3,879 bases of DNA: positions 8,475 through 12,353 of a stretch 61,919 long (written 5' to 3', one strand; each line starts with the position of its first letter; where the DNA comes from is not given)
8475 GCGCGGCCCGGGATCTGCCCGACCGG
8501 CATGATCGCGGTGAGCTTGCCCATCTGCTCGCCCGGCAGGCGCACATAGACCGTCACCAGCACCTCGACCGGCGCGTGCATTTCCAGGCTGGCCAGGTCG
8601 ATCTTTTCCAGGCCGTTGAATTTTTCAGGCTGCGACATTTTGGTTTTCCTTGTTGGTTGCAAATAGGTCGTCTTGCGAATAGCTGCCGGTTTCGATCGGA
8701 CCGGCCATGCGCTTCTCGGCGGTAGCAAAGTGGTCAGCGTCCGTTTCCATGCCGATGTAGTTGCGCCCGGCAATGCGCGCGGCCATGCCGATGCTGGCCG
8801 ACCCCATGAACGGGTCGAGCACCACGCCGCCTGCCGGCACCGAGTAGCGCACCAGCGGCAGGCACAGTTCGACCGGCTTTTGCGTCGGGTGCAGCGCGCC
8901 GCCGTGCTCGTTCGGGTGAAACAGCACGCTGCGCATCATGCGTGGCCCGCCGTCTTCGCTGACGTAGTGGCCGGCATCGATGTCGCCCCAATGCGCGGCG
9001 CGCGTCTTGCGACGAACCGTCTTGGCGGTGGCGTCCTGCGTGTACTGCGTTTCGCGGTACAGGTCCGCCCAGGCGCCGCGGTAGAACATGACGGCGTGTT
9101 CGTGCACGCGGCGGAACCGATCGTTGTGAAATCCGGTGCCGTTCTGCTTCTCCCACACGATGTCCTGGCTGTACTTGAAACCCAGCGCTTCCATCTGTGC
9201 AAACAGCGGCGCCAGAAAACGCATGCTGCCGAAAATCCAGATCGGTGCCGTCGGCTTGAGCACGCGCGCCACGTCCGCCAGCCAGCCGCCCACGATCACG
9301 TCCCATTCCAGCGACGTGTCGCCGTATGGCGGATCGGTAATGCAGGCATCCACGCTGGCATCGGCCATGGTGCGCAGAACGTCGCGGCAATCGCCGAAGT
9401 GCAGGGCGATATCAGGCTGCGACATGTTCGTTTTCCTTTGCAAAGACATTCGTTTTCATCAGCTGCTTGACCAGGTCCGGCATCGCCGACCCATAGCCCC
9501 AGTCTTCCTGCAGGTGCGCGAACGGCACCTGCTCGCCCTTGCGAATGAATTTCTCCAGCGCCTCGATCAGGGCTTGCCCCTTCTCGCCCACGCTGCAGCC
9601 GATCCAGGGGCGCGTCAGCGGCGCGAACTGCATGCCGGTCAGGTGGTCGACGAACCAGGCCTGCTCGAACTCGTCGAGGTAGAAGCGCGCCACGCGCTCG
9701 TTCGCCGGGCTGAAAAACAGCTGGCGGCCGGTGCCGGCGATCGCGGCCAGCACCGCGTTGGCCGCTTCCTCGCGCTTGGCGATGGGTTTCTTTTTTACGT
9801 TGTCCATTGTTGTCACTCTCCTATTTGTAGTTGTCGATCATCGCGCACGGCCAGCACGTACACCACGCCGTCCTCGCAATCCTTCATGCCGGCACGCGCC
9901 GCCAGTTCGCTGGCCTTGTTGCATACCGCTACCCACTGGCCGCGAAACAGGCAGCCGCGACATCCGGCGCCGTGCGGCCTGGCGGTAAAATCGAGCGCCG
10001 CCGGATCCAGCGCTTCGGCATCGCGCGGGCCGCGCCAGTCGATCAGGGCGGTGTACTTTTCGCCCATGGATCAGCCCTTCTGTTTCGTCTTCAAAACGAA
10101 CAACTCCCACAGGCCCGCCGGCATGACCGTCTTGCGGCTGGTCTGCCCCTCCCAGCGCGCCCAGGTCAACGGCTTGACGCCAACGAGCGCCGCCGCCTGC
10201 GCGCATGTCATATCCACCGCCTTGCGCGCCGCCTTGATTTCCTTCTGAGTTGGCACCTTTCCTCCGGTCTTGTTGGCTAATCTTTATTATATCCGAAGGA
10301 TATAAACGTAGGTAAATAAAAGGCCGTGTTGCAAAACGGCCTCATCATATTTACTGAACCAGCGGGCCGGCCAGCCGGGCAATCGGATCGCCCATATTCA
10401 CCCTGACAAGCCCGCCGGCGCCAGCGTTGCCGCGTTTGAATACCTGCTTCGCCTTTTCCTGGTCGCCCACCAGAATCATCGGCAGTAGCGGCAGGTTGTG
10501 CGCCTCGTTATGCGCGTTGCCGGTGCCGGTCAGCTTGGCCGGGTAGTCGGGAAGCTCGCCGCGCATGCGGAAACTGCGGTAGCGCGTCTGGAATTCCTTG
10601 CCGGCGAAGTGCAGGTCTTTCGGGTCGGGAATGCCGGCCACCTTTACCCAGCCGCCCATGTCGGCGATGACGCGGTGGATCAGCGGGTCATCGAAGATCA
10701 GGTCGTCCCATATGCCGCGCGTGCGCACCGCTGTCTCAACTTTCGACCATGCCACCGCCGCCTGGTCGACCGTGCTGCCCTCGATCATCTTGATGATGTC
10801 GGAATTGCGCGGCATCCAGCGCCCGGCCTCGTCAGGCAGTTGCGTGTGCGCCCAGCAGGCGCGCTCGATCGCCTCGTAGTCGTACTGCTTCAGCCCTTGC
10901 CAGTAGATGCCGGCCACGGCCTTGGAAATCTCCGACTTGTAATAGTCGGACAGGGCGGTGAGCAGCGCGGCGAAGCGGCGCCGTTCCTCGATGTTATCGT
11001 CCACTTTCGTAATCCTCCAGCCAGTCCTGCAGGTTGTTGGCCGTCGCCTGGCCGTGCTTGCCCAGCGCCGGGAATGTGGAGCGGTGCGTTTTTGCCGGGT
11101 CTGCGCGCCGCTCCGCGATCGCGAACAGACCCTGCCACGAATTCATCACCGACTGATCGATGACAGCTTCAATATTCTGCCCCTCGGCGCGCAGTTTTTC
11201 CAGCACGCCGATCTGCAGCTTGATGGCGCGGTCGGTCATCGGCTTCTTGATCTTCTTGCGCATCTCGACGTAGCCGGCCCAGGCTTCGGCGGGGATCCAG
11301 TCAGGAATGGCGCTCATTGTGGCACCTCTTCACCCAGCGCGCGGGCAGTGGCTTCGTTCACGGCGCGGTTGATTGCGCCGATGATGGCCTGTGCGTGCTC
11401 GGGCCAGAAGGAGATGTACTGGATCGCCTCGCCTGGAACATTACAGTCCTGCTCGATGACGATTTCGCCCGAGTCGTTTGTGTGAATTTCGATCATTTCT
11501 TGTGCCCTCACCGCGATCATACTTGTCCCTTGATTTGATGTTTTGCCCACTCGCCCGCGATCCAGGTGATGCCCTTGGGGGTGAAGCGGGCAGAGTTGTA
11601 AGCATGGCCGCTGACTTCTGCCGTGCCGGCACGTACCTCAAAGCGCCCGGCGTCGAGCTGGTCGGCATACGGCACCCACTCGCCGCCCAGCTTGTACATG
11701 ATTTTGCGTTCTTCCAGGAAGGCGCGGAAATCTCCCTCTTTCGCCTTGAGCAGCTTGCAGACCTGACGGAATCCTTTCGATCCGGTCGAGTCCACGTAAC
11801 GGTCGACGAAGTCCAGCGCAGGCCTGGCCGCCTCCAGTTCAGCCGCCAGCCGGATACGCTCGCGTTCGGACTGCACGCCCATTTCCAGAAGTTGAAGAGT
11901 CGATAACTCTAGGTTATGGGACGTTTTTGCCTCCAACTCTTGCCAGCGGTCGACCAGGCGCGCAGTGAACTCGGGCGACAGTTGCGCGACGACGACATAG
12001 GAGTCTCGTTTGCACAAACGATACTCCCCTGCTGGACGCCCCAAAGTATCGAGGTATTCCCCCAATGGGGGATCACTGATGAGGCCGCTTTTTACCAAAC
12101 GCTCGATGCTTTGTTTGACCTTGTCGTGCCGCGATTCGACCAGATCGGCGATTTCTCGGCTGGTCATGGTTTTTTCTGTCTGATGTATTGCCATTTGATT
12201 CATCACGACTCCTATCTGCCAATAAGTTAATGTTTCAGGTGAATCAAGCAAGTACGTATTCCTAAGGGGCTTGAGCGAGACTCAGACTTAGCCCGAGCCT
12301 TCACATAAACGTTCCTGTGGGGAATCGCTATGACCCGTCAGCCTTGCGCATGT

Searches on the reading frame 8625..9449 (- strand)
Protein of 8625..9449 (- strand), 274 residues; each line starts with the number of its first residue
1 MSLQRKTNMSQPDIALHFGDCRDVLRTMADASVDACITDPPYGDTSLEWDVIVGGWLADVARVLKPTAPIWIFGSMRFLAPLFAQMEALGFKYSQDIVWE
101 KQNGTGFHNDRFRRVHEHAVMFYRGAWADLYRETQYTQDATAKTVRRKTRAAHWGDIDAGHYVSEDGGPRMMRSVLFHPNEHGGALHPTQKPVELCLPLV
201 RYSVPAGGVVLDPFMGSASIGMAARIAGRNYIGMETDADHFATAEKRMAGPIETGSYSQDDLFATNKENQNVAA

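Call 60: search_protein_families(library=phrogs, proteins=[window:8625-9449:-], max_evalue=0.00001)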
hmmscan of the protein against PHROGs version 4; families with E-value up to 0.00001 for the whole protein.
window:8625-9449:- (274 aa): 12 families
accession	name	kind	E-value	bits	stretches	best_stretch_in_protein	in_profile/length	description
phrog_67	-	other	4.9e-63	215.3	1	6-259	116-354/743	DNA methyltransferase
phrog_498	-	other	9.7e-28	98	1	22-249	212-421/633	DNA methyltransferase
phrog_6025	-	other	1.6e-18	68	1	8-105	6-114/192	DNA methyltransferase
phrog_3008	-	other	1.2e-17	65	1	185-259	148-222/244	DNA methyltransferase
phrog_18293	-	other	1.4e-15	58.3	1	168-248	27-107/119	methyltransferase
phrog_12862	-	unknown function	3.4e-14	54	1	13-148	2-137/149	-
phrog_12517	-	unknown function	3.8e-11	43.7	1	195-249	94-148/316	-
phrog_6952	-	other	1.1e-09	39.5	1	174-248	106-175/181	DNA methyltransferase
phrog_23085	-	unknown function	1.4e-09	38.7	1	183-247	40-104/138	-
phrog_8769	-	other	3.1e-09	37.6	1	199-256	4-61/71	methyltransferase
phrog_23148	-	unknown function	6.6e-09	37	1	186-248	84-146/165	-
phrog_18146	-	other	4.7e-07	30.1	0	201-237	64-100/452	DNA methyltransferase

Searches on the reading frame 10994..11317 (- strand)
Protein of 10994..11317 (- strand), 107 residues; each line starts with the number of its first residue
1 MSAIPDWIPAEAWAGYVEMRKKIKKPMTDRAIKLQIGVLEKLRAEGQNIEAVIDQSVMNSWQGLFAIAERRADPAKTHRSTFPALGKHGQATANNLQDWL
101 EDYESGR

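Call 17: search_protein_families(library=pfam, proteins=[window:10994-11317:-], max_evalue=0.01)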
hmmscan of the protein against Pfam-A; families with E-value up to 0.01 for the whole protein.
window:10994-11317:- (107 aa): 0 families

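Call 61: search_protein_families(library=phrogs, proteins=[window:10994-11317:-], max_evalue=0.00001)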
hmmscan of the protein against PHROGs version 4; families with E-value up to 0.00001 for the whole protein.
window:10994-11317:- (107 aa): 3 families
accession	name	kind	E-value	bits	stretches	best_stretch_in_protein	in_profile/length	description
phrog_678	-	DNA, RNA and nucleotide metabolism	5.8e-21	76.4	1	4-99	219-308/346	replication initiation O-like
phrog_18589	-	unknown function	5.6e-17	63.1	1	3-66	35-99/156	-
phrog_6451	-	DNA, RNA and nucleotide metabolism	4.2e-11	44.1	1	3-72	175-241/272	primosomal protein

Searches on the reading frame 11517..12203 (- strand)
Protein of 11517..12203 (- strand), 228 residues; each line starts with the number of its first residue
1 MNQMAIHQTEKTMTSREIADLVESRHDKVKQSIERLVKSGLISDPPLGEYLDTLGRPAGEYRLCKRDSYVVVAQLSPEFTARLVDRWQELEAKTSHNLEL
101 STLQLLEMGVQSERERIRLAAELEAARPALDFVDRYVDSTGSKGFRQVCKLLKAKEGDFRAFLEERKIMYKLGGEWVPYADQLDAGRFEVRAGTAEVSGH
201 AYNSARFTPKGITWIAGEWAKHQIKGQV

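Call 17: search_protein_families(library=pfam, proteins=[window:11517-12203:-], max_evalue=0.01)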
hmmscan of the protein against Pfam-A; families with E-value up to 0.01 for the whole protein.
window:11517-12203:- (228 aa): 2 families
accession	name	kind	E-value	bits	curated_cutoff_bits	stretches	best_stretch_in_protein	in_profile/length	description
PF03374.19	ANT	-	1.3e-21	77.3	25.3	1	121-221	2-107/108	Phage antirepressor protein KilAC domain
PF09669.15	Phage_pRha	-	4.7e-09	37.2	29.9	1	13-91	1-90/91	Phage regulatory protein Rha (Phage_pRha)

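Call 20: find_related_loci(query=window:11517-12203:-, collection=viral_contigs, flank=3000)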
Query window:11517-12203:- (228 aa) in viral_contigs; peptide patterns used: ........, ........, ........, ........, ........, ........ (x = any residue, [..] = any of these).
14 stretches matched a pattern; 10 encode a relative of the query (tblastn E <= 1e-3); 10 distinct loci.
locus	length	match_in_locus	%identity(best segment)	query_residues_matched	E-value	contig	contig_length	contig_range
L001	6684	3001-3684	82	1-228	6e-130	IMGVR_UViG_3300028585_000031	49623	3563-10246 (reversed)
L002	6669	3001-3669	60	3-225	8e-85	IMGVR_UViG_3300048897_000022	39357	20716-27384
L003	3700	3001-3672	59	3-224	2e-80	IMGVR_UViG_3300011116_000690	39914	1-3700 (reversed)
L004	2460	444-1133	53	5-228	1e-69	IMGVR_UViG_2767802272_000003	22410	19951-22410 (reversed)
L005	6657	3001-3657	50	10-225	3e-61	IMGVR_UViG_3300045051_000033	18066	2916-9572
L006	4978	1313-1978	47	4-224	9e-58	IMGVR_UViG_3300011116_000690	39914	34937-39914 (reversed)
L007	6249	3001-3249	74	12-95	9e-35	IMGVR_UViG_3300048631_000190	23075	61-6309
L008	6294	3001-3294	48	4-95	1e-20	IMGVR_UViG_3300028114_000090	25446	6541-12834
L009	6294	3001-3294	48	4-95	1e-20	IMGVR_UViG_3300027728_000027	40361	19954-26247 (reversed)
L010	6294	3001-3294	48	4-95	1e-20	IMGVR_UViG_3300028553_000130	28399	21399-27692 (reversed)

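Call 27: find_related_loci(query=window:11517-12203:-, collection=genome_contigs, flank=3000)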
Query window:11517-12203:- (228 aa) in genome_contigs; peptide patterns used: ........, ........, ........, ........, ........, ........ (x = any residue, [..] = any of these).
70 stretches matched a pattern; 3 encode a relative of the query (tblastn E <= 1e-3); 3 distinct loci.
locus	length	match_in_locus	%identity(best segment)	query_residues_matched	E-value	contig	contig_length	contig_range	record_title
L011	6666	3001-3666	52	11-226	3e-66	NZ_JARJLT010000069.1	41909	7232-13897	Pseudomonas citronellolis strain GW210018_S65 Contig_69_95.6719, whole genome shotgun sequence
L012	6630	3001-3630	43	12-222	1e-45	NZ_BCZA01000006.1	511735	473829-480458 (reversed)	Pantoea agglomerans NBRC 102470, whole genome shotgun sequence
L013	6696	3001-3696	40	1-213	5e-41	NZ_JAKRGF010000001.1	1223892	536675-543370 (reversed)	Thalassobius sp. Cn5-15 NODE_1_length_1223892_cov_54.477208, whole genome shotgun sequence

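Call 29: find_related_loci(query=window:11517-12203:-, collection=metagenome_contigs, flank=2500)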
Query window:11517-12203:- (228 aa) in metagenome_contigs; peptide patterns used: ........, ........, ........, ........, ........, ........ (x = any residue, [..] = any of these).
143 stretches matched a pattern; 17 encode a relative of the query (tblastn E <= 1e-3); 17 distinct loci.
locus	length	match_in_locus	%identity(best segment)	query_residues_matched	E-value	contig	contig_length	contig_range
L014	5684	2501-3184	82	1-228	8e-130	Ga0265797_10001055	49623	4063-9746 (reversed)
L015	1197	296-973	59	3-228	2e-89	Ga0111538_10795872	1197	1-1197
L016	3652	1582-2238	51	10-225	2e-61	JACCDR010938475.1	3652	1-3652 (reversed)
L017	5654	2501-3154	46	12-222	4e-61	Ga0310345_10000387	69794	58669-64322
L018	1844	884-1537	46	12-222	8e-63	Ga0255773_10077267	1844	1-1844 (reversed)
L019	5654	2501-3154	46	12-222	4e-61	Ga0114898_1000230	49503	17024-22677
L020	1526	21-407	62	99-228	3e-49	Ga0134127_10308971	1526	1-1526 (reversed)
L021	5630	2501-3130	43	12-222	3e-45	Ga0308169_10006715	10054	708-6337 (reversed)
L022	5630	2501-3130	43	12-222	4e-45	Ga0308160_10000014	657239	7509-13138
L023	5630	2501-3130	43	12-222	4e-45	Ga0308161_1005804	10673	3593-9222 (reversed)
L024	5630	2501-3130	43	12-222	4e-45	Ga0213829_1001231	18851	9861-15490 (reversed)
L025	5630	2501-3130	43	12-222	8e-45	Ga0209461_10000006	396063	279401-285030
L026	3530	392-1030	39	12-216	8e-35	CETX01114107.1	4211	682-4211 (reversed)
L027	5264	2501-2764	63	12-100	4e-30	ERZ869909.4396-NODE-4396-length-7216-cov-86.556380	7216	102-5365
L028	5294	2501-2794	48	4-95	2e-20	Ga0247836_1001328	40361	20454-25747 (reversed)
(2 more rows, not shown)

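Call 32: search_dna_similar(query=window:11517-12203:-, collection=phages, mode=protein, max_rows=30)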
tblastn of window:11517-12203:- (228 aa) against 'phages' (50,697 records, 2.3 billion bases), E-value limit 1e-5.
Records with a match: 647; places in all: 660; records where one place covers at least 80% of the query: 381.
Best place of each record, by identity: 60-80% 3; <60% 644.
By first word of the organism name: Vibrio 196; Escherichia 91; Stx2a-converting 62; Stx1a-converting 46; Pseudomonas 38; Klebsiella 36; Ralstonia 25; Enterobacteria 24; Stx2-converting 19; Bacteriophage 15; and 30 more.
By host as written in the record: - 264; Escherichia coli 23; Klebsiella pneumoniae 22; Vibrio cholerae 19; Vibrio lentus 12; Vibrio breoganii 10; Vibrio anguillarum strain BA35 10; Escherichia coli O157:H7 7; and 174 more.
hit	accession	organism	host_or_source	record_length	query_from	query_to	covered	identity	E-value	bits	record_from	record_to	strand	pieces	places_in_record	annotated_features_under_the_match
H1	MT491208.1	Pseudomonas phage vB_PaeM_USP_25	Pseudomonas aeruginosa ATCC 27853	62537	12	224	93%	56.3%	4e-67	229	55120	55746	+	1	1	antirepressor protein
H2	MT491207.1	Pseudomonas phage vB_PaeM_USP_18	Pseudomonas aeruginosa ATCC 27853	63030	12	224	93%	56.3%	4e-67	229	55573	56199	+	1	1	antirepressor protein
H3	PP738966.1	Vibrio phage IKEMa6-1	Vibrio sp. K1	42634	1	228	100%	50.2%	4e-53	189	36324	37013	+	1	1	record has no annotation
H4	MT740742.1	Ralstonia phage Heva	Ralstonia pseudosolanacearum I-31 ...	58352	1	228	100%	49.6%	1e-61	213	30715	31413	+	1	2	hypothetical protein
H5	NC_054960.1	Ralstonia phage Heva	Ralstonia pseudosolanacearum I-31 ...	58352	1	228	100%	49.6%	1e-61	213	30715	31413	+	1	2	anti-repressor Ant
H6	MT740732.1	Ralstonia phage Darius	Ralstonia pseudosolanacearum I-15 ...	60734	1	228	100%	49.6%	3e-61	212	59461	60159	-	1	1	hypothetical protein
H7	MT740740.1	Ralstonia phage Gervaise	Ralstonia pseudosolanacearum I-15 ...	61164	1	228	100%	49.6%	3e-61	212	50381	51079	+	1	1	hypothetical protein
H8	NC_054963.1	Ralstonia phage Gervaise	Ralstonia pseudosolanacearum I-15 ...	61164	1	228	100%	49.6%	3e-61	212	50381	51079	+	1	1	anti-repressor Ant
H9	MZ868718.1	Pseudomonas phage psageK9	Pseudomonas syringae pv. actinidiae K7#8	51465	11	227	95%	51.4%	8e-64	219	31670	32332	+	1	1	hypothetical protein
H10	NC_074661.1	Pseudomonas phage psageK9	Pseudomonas syringae pv. actinidiae K7#8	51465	11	227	95%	51.4%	8e-64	219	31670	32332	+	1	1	hypothetical protein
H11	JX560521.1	Acinetobacter phage phiAC-1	Acinetobacter soli KZ-1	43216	1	226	99%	48.7%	2e-55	195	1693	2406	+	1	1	putative DNA-binding protein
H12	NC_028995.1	Acinetobacter phage phiAC-1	Acinetobacter soli KZ-1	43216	1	226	99%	48.7%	2e-55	195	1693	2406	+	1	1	anti-repressor Ant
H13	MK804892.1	Aeromonas phage 4_D05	Aeromonas rivipollensis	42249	1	225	99%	48.1%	1e-51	184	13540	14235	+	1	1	hypothetical protein (x2)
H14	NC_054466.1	Aeromonas phage 4_D05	Aeromonas rivipollensis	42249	1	225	99%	48.1%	1e-51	184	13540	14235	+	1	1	anti-repressor Ant | hypothetical protein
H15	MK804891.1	Aeromonas phage 2_D05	Aeromonas rivipollensis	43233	1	225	99%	48.1%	3e-51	183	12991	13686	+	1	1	putative anti-repressor | hypothetical protein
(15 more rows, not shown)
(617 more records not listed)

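Call 34: find_homologous_proteins(query=window:11517-12203:-, max_evalue=1e-40)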
Query window:11517-12203:- (228 aa): 2778 proteins with E <= 1e-40 among 8000 candidates; the best 120 are listed.
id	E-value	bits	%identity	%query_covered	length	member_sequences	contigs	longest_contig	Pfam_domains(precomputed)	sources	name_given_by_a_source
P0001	8.8e-147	505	100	100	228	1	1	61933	PF09669.16,PF03374.20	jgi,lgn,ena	jgi:phage antirepressor YoqD-like protein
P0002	2.1e-121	422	82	100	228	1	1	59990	PF09669.16,PF03374.20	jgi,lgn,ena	-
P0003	6.5e-96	339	72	93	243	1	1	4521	PF09669.16,PF03374.20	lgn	-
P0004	1.6e-90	321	69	93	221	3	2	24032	PF09669.16,PF03374.20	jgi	jgi:phage antirepressor YoqD-like protein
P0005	3.8e-90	320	67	93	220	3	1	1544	PF09669.16,PF03374.20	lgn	-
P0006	2.5e-88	314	63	100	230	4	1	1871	PF09669.16,PF03374.20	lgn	-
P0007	7.5e-88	312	64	98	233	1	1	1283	PF09669.16,PF03374.20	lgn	-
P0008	8.2e-88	312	67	94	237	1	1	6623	PF09669.16,PF03374.20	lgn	-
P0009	1.1e-87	312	65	99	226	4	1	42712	PF09669.16,PF03374.20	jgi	jgi:phage antirepressor YoqD-like protein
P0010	2.7e-87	310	66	95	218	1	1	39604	PF09669.16,PF03374.20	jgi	jgi:phage antirepressor YoqD-like protein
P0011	1.8e-86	308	66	94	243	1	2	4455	PF09669.16,PF03374.20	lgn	-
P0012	6.6e-86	306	62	96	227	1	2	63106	PF09669.16,PF03374.20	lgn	-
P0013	1.1e-85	305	64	94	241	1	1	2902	PF09669.16,PF03374.20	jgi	jgi:phage antirepressor YoqD-like protein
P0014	1.2e-85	305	60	100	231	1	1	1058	PF09669.16,PF03374.20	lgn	-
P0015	2.6e-85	304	63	100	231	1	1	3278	PF09669.16,PF03374.20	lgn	-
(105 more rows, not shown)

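Call 35: find_encoding_contigs(protein=P0002, flank=2000, max_places=3)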
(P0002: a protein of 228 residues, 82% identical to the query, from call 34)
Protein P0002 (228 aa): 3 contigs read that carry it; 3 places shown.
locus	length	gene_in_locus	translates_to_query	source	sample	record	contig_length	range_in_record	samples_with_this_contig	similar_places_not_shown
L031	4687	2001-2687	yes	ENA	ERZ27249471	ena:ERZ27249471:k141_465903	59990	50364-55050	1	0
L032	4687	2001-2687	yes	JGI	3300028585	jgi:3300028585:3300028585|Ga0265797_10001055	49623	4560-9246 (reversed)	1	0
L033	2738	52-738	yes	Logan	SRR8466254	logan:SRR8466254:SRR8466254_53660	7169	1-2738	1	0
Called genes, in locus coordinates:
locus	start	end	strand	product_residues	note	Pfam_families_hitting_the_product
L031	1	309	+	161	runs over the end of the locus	-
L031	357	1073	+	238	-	-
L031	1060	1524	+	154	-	PF07102:YbcO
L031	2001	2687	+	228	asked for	PF09669:Phage_pRha, PF03374:ANT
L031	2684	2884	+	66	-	-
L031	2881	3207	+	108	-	-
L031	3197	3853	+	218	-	PF20081:DUF6475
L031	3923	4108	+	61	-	-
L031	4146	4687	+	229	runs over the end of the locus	-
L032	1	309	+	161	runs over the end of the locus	-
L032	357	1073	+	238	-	-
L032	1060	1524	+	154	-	PF07102:YbcO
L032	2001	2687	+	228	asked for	PF09669:Phage_pRha, PF03374:ANT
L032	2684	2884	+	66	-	-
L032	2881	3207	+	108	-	-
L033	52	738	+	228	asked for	PF09669:Phage_pRha, PF03374:ANT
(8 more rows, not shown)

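Call 36: find_encoding_contigs(protein=P0003, flank=2000, max_places=3)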
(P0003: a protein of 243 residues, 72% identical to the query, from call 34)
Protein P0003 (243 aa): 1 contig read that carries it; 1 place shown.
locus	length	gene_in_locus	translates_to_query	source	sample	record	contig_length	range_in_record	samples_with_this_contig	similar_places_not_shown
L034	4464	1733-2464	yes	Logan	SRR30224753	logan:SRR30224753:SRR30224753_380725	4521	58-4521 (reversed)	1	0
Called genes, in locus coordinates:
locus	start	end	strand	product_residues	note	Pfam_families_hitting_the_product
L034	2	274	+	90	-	?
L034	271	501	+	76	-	-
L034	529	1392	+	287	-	-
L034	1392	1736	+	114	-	-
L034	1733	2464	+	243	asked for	PF09669:Phage_pRha, PF03374:ANT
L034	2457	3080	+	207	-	-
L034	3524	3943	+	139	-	-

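Call 37: find_encoding_contigs(protein=P0004, flank=2000, max_places=3)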
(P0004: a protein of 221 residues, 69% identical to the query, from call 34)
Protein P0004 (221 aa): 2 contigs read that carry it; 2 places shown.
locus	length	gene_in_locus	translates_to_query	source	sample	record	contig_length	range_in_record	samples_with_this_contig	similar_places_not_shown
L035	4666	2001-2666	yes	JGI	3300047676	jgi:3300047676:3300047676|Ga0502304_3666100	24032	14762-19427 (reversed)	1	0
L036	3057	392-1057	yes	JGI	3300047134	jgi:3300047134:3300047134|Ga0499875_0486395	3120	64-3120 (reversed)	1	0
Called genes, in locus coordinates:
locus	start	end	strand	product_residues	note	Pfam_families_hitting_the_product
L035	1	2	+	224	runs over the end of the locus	-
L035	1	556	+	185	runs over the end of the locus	PF07102:YbcO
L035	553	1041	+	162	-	-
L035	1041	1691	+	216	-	PF01022:HTH_5 (faint), PF08279:HTH_11 (faint), PF21476:PF0610-like_N (faint)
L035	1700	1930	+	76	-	-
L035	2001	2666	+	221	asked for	PF09669:Phage_pRha, PF03374:ANT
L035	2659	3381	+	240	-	-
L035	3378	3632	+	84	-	-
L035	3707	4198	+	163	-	PF02945:Endonuclease_7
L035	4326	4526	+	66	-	-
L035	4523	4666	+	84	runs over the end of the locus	PF23858:DUF7220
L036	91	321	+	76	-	-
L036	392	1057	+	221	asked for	PF09669:Phage_pRha, PF03374:ANT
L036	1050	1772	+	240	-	-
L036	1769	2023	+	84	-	-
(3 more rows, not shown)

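Call 38: find_encoding_contigs(protein=P0008, flank=2000, max_places=3)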
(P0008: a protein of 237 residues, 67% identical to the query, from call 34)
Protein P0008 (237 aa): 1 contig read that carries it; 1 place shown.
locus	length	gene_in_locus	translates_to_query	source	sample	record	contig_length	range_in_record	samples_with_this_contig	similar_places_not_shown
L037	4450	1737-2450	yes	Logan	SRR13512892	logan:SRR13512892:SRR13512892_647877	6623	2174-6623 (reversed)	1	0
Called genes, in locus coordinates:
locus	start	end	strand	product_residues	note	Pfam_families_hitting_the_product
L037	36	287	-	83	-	-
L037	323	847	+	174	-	PF07102:YbcO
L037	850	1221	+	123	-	-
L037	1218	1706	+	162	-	-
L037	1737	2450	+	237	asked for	PF09669:Phage_pRha, PF03374:ANT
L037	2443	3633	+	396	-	-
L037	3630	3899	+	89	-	-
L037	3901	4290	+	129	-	PF18909:dGTP_diPhyd_N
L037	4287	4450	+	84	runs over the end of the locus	PF23858:DUF7220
